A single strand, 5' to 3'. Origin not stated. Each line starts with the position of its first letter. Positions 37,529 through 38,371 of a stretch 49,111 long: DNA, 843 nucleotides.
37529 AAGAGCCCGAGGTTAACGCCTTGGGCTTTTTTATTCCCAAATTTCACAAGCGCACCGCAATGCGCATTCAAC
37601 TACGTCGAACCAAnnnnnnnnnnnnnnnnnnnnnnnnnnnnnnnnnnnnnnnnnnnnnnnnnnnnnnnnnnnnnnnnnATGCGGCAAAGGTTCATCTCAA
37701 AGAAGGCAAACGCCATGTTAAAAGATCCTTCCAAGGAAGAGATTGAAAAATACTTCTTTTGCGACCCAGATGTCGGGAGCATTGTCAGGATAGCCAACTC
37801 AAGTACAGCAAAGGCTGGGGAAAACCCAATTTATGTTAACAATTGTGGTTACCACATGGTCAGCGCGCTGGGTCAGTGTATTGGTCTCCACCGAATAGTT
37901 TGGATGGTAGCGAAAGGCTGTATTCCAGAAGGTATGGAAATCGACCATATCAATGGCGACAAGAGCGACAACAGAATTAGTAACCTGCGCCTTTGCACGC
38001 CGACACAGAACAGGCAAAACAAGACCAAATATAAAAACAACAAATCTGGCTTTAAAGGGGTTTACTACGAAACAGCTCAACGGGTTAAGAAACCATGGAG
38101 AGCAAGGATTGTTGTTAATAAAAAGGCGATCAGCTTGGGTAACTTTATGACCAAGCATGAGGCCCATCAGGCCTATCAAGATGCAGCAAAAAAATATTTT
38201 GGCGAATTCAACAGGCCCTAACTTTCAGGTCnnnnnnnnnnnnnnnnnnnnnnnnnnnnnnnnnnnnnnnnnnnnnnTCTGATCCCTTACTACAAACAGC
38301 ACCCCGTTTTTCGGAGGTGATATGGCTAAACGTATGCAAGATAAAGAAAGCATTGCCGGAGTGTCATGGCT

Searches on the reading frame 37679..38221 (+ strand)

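Call 22: search_protein_families(library=pfam, proteins=[window:37679-38221:+], max_evalue=0.001)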
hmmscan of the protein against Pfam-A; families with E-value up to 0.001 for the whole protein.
window:37679-38221:+ (180 aa): 2 families
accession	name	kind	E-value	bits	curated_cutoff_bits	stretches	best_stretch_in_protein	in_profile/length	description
PF13392.12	HNH_3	-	3.3e-19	68.7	24.8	1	70-112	3-45/46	HNH endonuclease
PF00847.26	AP2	-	1.3e-05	25.8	33.3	1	123-175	1-53/54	AP2 domain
